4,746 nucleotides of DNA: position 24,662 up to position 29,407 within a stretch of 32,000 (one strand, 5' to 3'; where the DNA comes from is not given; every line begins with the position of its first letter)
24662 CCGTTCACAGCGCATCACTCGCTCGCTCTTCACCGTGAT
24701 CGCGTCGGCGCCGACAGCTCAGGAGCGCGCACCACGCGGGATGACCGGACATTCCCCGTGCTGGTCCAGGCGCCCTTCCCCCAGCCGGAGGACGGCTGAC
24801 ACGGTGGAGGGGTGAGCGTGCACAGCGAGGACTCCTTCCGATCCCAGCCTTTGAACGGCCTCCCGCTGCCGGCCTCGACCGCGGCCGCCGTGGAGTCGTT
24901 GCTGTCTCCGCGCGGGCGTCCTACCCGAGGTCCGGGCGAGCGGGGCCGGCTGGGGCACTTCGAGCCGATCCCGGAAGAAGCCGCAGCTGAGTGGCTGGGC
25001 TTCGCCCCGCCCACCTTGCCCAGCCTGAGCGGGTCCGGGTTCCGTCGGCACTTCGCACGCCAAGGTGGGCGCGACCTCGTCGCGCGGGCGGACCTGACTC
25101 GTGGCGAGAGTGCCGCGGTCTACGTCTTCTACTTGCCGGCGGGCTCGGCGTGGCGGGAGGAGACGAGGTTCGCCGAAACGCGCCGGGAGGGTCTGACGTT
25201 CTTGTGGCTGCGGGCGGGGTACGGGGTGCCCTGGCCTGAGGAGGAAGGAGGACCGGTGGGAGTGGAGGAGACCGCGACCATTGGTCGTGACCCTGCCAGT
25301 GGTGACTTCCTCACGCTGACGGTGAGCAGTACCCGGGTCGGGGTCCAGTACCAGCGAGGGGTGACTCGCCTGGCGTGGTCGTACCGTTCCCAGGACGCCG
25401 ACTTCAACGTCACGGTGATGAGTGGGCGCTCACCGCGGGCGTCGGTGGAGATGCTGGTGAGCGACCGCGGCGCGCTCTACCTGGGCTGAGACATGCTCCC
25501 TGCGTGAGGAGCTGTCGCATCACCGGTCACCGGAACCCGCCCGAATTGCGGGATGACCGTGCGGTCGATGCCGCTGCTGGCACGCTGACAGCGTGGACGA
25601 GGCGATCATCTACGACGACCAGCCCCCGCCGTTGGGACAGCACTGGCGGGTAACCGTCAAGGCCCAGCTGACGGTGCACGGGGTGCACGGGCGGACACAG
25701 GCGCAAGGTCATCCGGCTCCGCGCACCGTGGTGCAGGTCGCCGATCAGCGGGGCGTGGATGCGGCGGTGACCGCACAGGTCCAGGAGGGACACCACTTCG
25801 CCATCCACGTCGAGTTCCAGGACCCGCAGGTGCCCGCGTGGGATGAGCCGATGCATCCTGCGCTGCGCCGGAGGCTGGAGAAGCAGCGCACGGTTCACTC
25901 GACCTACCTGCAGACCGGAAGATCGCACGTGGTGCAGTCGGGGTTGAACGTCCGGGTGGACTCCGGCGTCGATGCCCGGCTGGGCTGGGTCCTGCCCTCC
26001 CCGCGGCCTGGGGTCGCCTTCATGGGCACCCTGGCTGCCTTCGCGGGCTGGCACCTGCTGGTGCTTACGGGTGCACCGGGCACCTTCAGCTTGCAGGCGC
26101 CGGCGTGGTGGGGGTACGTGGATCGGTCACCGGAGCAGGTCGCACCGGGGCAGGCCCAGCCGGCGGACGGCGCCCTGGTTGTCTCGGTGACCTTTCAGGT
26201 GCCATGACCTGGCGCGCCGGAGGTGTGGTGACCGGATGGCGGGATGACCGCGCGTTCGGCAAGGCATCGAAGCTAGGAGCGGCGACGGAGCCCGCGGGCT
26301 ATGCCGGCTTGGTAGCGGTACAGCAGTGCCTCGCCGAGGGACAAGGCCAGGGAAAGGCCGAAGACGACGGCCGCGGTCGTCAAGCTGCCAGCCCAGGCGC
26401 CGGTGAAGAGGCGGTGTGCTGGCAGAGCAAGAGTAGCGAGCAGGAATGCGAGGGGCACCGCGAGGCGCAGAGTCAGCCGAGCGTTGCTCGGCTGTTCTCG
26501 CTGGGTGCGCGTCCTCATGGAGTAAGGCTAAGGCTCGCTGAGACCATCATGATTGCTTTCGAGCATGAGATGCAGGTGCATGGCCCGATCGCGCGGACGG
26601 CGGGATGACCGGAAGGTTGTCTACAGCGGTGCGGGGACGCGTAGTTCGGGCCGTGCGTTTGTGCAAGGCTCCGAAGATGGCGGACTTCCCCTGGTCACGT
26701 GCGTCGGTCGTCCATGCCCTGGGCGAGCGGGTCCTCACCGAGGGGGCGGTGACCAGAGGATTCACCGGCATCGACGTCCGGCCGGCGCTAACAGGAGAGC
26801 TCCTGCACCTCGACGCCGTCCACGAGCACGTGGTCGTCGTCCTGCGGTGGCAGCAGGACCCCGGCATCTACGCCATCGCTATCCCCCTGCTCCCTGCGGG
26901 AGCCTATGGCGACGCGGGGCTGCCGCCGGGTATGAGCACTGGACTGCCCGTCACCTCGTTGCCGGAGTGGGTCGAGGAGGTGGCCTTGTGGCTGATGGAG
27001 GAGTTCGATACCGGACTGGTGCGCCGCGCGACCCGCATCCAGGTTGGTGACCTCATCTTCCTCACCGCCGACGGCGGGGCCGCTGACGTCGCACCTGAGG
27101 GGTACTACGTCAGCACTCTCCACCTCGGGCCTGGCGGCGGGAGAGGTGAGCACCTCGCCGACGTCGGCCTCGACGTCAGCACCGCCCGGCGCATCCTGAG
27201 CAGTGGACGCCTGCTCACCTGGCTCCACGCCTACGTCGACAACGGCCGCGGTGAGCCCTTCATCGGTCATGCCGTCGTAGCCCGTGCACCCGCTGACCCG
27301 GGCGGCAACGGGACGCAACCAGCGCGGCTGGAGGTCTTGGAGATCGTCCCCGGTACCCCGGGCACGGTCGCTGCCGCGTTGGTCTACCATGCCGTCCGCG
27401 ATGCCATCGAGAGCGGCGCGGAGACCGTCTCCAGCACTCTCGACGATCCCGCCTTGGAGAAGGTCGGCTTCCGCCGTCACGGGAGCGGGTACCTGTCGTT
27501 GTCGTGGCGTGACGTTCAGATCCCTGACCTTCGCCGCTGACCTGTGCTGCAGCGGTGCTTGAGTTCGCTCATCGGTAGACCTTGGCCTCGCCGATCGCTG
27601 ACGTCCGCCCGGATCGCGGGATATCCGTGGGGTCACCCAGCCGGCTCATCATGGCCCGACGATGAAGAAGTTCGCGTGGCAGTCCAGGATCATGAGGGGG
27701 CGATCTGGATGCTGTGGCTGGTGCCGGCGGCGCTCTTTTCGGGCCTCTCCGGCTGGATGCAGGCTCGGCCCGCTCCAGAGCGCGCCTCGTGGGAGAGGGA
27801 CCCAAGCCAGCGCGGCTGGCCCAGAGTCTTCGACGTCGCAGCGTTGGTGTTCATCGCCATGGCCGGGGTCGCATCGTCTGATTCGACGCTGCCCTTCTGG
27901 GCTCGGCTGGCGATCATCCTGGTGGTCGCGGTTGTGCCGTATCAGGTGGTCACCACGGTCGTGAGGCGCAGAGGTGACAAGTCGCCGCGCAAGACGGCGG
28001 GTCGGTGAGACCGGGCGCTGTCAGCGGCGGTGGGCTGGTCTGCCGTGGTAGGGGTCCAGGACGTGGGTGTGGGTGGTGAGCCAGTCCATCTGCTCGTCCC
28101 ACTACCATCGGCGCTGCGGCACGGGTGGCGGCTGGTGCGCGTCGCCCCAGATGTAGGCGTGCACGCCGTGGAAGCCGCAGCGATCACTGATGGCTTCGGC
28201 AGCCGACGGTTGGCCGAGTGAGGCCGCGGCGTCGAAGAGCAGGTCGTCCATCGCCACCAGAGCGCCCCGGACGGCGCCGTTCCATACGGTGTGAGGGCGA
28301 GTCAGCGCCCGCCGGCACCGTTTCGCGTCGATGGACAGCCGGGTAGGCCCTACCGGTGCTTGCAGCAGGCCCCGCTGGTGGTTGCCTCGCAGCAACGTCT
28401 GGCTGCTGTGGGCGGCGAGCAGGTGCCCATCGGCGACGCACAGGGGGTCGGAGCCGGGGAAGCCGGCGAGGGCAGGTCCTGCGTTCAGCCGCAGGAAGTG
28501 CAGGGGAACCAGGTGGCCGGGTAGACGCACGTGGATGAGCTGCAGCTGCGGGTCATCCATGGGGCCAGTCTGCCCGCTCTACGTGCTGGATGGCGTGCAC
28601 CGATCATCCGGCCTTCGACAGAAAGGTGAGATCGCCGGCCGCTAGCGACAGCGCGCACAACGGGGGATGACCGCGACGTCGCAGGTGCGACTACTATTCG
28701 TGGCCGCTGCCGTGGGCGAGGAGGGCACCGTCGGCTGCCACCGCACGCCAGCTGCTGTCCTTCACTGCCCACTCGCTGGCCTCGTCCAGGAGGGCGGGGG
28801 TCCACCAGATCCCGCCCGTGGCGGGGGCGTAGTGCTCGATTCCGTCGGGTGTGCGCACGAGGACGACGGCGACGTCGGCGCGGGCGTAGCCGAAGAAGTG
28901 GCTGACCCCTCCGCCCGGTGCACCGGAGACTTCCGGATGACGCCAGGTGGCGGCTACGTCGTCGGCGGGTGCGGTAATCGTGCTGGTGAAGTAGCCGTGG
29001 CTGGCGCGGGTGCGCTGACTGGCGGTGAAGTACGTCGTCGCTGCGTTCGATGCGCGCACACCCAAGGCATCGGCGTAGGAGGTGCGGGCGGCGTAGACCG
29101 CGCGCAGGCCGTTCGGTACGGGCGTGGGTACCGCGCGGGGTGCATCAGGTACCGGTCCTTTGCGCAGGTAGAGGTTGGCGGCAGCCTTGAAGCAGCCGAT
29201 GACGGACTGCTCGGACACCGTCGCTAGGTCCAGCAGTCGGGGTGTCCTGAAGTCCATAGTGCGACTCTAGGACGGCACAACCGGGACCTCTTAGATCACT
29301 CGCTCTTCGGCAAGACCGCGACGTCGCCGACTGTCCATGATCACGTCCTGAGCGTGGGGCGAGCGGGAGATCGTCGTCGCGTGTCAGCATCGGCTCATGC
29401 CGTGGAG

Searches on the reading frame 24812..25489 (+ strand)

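Call 10: search_protein_families(library=pfam, proteins=[window:24812-25489:+], max_evalue=0.01)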
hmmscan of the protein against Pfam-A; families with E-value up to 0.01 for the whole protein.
window:24812-25489:+ (225 aa): 0 families

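Call 58: search_protein_families(library=pfam, proteins=[L326:14621-15703:+, L326:15716-16189:+, L326:12728-13807:+], max_evalue=0.001)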
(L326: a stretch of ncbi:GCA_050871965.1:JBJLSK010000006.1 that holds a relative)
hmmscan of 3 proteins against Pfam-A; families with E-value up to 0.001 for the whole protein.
L326:14621-15703:+ (360 aa): 1 family
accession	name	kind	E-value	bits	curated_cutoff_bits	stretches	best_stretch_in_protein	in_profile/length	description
PF00589.27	Phage_integrase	-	2.3e-23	83.3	27.1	1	169-330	18-168/172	Phage integrase family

L326:15716-16189:+ (157 aa): 0 families

L326:12728-13807:+ (359 aa): 2 families
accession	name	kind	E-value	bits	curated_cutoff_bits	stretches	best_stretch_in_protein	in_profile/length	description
PF17761.7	DUF1016_N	-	2.1e-39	135.2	32.8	1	24-163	2-137/137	DUF1016 N-terminal domain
PF06250.17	YhcG_C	-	2.5e-39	135.1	32.5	1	184-327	1-146/157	YhcG PDDEXK nuclease domain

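Call 78: search_protein_families(library=ncbifam, proteins=[window:24812-25489:+], max_evalue=0.01)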
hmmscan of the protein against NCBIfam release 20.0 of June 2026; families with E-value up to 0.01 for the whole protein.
window:24812-25489:+ (225 aa): 0 families

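Call 80: search_protein_families(library=pfam, proteins=[L251:1-948:-, L326:435-1202:+, L326:1982-3298:-], max_evalue=0.001)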
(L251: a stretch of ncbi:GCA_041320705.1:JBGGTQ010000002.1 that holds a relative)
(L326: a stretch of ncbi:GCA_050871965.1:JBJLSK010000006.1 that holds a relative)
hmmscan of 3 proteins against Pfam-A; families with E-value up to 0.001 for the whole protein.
L251:1-948:- (316 aa): 0 families

L326:435-1202:+ (255 aa): 0 families

L326:1982-3298:- (438 aa): 4 families
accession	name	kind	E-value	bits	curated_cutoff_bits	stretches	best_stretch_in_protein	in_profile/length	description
PF24681.1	Kelch_KLHDC2_KLHL20_DRC7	-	0.0002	21.2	50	1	68-204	87-217/221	KLHDC2/KLHL20/DRC7 Kelch-repeats domain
PF25210.1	Kelch_FKB95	-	0.00081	19.5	70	0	124-205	149-232/268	FKB95, Kelch-repeats domain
PF07646.21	Kelch_2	-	0.00082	19.7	21.3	0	119-141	23-45/48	Kelch motif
PF24996.1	NANM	-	0.00092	18.6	45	0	69-172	40-132/350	N-acetylneuraminate epimerase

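Call 88: search_protein_families(library=pfam, proteins=[L251:17323-17985:+, L330:2626-3093:-], max_evalue=0.001)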
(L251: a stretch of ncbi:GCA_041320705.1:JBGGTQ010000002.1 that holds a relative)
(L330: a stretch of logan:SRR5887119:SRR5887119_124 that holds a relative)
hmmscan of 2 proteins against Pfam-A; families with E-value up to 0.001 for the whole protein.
L251:17323-17985:+ (220 aa): 0 families

L330:2626-3093:- (155 aa): 0 families

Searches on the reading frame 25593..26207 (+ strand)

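Call 10: search_protein_families(library=pfam, proteins=[window:25593-26207:+], max_evalue=0.01)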
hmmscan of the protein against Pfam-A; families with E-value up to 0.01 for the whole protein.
window:25593-26207:+ (204 aa): 0 families

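Call 58: search_protein_families(library=pfam, proteins=[L326:14621-15703:+, L326:15716-16189:+, L326:12728-13807:+], max_evalue=0.001)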
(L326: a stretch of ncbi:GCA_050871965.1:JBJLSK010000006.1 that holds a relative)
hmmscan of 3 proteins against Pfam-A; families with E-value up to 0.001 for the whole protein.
L326:14621-15703:+ (360 aa): 1 family
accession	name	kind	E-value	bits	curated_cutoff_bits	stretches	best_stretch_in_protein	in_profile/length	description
PF00589.27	Phage_integrase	-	2.3e-23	83.3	27.1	1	169-330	18-168/172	Phage integrase family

L326:15716-16189:+ (157 aa): 0 families

L326:12728-13807:+ (359 aa): 2 families
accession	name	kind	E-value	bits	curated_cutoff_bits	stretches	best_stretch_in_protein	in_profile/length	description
PF17761.7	DUF1016_N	-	2.1e-39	135.2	32.8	1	24-163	2-137/137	DUF1016 N-terminal domain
PF06250.17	YhcG_C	-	2.5e-39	135.1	32.5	1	184-327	1-146/157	YhcG PDDEXK nuclease domain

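Call 78: search_protein_families(library=ncbifam, proteins=[window:25593-26207:+], max_evalue=0.01)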
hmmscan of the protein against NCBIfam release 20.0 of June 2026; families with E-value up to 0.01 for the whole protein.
window:25593-26207:+ (204 aa): 0 families

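Call 80: search_protein_families(library=pfam, proteins=[L251:1-948:-, L326:435-1202:+, L326:1982-3298:-], max_evalue=0.001)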
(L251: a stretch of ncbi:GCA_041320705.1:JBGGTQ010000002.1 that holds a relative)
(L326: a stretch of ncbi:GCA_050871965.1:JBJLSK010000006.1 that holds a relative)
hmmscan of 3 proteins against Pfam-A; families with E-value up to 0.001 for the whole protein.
L251:1-948:- (316 aa): 0 families

L326:435-1202:+ (255 aa): 0 families

L326:1982-3298:- (438 aa): 4 families
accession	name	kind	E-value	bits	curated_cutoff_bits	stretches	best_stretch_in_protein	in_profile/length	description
PF24681.1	Kelch_KLHDC2_KLHL20_DRC7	-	0.0002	21.2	50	1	68-204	87-217/221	KLHDC2/KLHL20/DRC7 Kelch-repeats domain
PF25210.1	Kelch_FKB95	-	0.00081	19.5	70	0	124-205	149-232/268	FKB95, Kelch-repeats domain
PF07646.21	Kelch_2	-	0.00082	19.7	21.3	0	119-141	23-45/48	Kelch motif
PF24996.1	NANM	-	0.00092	18.6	45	0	69-172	40-132/350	N-acetylneuraminate epimerase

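Call 88: search_protein_families(library=pfam, proteins=[L251:17323-17985:+, L330:2626-3093:-], max_evalue=0.001)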
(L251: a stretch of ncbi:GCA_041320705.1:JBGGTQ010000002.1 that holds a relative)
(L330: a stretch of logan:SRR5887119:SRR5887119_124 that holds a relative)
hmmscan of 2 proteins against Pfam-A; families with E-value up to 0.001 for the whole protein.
L251:17323-17985:+ (220 aa): 0 families

L330:2626-3093:- (155 aa): 0 families

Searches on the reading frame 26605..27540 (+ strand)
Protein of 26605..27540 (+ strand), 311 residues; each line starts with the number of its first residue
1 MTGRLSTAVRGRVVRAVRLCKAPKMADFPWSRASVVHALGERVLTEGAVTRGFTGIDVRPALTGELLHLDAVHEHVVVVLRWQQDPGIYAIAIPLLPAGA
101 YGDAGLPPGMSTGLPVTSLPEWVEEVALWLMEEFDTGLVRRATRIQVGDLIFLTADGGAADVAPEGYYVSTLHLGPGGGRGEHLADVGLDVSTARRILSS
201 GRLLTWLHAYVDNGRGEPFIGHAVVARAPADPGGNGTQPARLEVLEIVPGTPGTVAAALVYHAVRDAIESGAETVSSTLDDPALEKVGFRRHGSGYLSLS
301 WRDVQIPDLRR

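Call 10: search_protein_families(library=pfam, proteins=[window:26605-27540:+], max_evalue=0.01)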
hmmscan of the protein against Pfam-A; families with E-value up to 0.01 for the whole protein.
window:26605-27540:+ (311 aa): 0 families

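Call 58: search_protein_families(library=pfam, proteins=[L326:14621-15703:+, L326:15716-16189:+, L326:12728-13807:+], max_evalue=0.001)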
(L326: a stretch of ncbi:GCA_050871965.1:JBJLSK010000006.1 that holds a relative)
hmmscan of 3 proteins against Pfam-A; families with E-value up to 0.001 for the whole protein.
L326:14621-15703:+ (360 aa): 1 family
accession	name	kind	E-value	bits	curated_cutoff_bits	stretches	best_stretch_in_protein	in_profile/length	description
PF00589.27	Phage_integrase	-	2.3e-23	83.3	27.1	1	169-330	18-168/172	Phage integrase family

L326:15716-16189:+ (157 aa): 0 families

L326:12728-13807:+ (359 aa): 2 families
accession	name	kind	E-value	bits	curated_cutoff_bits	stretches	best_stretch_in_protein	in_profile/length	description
PF17761.7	DUF1016_N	-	2.1e-39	135.2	32.8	1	24-163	2-137/137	DUF1016 N-terminal domain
PF06250.17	YhcG_C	-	2.5e-39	135.1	32.5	1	184-327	1-146/157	YhcG PDDEXK nuclease domain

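Call 78: search_protein_families(library=ncbifam, proteins=[window:26605-27540:+], max_evalue=0.01)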
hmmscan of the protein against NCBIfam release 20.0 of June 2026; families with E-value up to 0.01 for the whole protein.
window:26605-27540:+ (311 aa): 0 families

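Call 80: search_protein_families(library=pfam, proteins=[L251:1-948:-, L326:435-1202:+, L326:1982-3298:-], max_evalue=0.001)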
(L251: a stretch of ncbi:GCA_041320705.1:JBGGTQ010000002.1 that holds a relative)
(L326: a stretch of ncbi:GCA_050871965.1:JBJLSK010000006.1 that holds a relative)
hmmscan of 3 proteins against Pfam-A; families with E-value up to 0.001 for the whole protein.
L251:1-948:- (316 aa): 0 families

L326:435-1202:+ (255 aa): 0 families

L326:1982-3298:- (438 aa): 4 families
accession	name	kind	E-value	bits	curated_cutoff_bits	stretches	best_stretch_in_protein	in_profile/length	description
PF24681.1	Kelch_KLHDC2_KLHL20_DRC7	-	0.0002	21.2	50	1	68-204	87-217/221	KLHDC2/KLHL20/DRC7 Kelch-repeats domain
PF25210.1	Kelch_FKB95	-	0.00081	19.5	70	0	124-205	149-232/268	FKB95, Kelch-repeats domain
PF07646.21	Kelch_2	-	0.00082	19.7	21.3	0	119-141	23-45/48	Kelch motif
PF24996.1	NANM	-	0.00092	18.6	45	0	69-172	40-132/350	N-acetylneuraminate epimerase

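Call 88: search_protein_families(library=pfam, proteins=[L251:17323-17985:+, L330:2626-3093:-], max_evalue=0.001)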
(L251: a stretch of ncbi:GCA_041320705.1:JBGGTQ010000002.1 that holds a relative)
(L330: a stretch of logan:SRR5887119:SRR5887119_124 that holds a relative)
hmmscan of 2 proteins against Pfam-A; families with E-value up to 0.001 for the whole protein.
L251:17323-17985:+ (220 aa): 0 families

L330:2626-3093:- (155 aa): 0 families

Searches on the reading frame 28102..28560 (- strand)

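Call 10: search_protein_families(library=pfam, proteins=[window:28102-28560:-], max_evalue=0.01)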
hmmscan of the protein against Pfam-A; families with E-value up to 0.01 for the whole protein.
window:28102-28560:- (152 aa): 0 families

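Call 58: search_protein_families(library=pfam, proteins=[L326:14621-15703:+, L326:15716-16189:+, L326:12728-13807:+], max_evalue=0.001)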
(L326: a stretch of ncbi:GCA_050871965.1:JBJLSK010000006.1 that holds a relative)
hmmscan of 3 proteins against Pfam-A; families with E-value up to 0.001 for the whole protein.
L326:14621-15703:+ (360 aa): 1 family
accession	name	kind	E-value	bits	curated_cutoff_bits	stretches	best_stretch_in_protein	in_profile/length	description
PF00589.27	Phage_integrase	-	2.3e-23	83.3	27.1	1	169-330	18-168/172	Phage integrase family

L326:15716-16189:+ (157 aa): 0 families

L326:12728-13807:+ (359 aa): 2 families
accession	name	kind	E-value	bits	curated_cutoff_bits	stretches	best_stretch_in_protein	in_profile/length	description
PF17761.7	DUF1016_N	-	2.1e-39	135.2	32.8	1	24-163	2-137/137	DUF1016 N-terminal domain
PF06250.17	YhcG_C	-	2.5e-39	135.1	32.5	1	184-327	1-146/157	YhcG PDDEXK nuclease domain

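Call 78: search_protein_families(library=ncbifam, proteins=[window:28102-28560:-], max_evalue=0.01)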
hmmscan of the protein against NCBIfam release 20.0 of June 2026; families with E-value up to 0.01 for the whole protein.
window:28102-28560:- (152 aa): 0 families

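Call 80: search_protein_families(library=pfam, proteins=[L251:1-948:-, L326:435-1202:+, L326:1982-3298:-], max_evalue=0.001)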
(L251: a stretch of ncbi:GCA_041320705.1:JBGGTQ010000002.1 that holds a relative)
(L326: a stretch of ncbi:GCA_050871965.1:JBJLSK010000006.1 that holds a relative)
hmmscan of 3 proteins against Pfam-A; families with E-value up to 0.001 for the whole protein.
L251:1-948:- (316 aa): 0 families

L326:435-1202:+ (255 aa): 0 families

L326:1982-3298:- (438 aa): 4 families
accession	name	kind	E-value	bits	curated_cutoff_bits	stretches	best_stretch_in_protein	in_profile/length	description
PF24681.1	Kelch_KLHDC2_KLHL20_DRC7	-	0.0002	21.2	50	1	68-204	87-217/221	KLHDC2/KLHL20/DRC7 Kelch-repeats domain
PF25210.1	Kelch_FKB95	-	0.00081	19.5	70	0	124-205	149-232/268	FKB95, Kelch-repeats domain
PF07646.21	Kelch_2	-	0.00082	19.7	21.3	0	119-141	23-45/48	Kelch motif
PF24996.1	NANM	-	0.00092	18.6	45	0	69-172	40-132/350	N-acetylneuraminate epimerase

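Call 88: search_protein_families(library=pfam, proteins=[L251:17323-17985:+, L330:2626-3093:-], max_evalue=0.001)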
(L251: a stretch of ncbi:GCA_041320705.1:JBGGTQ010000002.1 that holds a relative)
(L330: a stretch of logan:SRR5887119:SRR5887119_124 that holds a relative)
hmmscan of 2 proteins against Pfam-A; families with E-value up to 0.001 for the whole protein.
L251:17323-17985:+ (220 aa): 0 families

L330:2626-3093:- (155 aa): 0 families

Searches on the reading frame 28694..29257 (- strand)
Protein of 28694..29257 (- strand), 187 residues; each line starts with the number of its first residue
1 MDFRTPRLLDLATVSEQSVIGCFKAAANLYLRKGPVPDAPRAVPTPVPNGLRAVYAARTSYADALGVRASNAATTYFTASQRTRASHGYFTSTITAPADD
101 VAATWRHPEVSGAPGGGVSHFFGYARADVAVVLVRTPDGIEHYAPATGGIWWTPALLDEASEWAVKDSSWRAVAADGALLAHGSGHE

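Call 9: search_protein_families(library=pfam, proteins=[window:28694-29257:-], max_evalue=0.01)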
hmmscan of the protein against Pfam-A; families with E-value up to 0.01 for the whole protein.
window:28694-29257:- (187 aa): 0 families

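Call 58: search_protein_families(library=pfam, proteins=[L326:14621-15703:+, L326:15716-16189:+, L326:12728-13807:+], max_evalue=0.001)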
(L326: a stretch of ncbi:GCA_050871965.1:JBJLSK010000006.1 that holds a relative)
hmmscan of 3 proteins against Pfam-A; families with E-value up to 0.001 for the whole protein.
L326:14621-15703:+ (360 aa): 1 family
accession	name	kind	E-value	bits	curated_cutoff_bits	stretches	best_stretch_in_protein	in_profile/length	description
PF00589.27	Phage_integrase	-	2.3e-23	83.3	27.1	1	169-330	18-168/172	Phage integrase family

L326:15716-16189:+ (157 aa): 0 families

L326:12728-13807:+ (359 aa): 2 families
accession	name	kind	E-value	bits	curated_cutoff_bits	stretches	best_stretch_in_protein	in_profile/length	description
PF17761.7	DUF1016_N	-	2.1e-39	135.2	32.8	1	24-163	2-137/137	DUF1016 N-terminal domain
PF06250.17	YhcG_C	-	2.5e-39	135.1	32.5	1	184-327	1-146/157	YhcG PDDEXK nuclease domain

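Call 78: search_protein_families(library=ncbifam, proteins=[window:28694-29257:-], max_evalue=0.01)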
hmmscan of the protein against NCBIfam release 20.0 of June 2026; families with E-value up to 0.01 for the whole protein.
window:28694-29257:- (187 aa): 0 families

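Call 80: search_protein_families(library=pfam, proteins=[L251:1-948:-, L326:435-1202:+, L326:1982-3298:-], max_evalue=0.001)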
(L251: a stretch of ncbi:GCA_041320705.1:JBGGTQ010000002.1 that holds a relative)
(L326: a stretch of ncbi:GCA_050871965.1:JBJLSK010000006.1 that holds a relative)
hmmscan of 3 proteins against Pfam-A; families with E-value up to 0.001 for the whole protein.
L251:1-948:- (316 aa): 0 families

L326:435-1202:+ (255 aa): 0 families

L326:1982-3298:- (438 aa): 4 families
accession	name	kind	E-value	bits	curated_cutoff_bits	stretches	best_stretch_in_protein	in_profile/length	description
PF24681.1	Kelch_KLHDC2_KLHL20_DRC7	-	0.0002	21.2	50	1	68-204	87-217/221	KLHDC2/KLHL20/DRC7 Kelch-repeats domain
PF25210.1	Kelch_FKB95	-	0.00081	19.5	70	0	124-205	149-232/268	FKB95, Kelch-repeats domain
PF07646.21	Kelch_2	-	0.00082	19.7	21.3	0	119-141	23-45/48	Kelch motif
PF24996.1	NANM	-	0.00092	18.6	45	0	69-172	40-132/350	N-acetylneuraminate epimerase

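Call 88: search_protein_families(library=pfam, proteins=[L251:17323-17985:+, L330:2626-3093:-], max_evalue=0.001)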
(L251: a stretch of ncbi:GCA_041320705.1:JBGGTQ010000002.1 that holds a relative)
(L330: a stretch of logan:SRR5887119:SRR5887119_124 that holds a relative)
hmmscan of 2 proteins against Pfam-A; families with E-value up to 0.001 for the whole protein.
L251:17323-17985:+ (220 aa): 0 families

L330:2626-3093:- (155 aa): 0 families
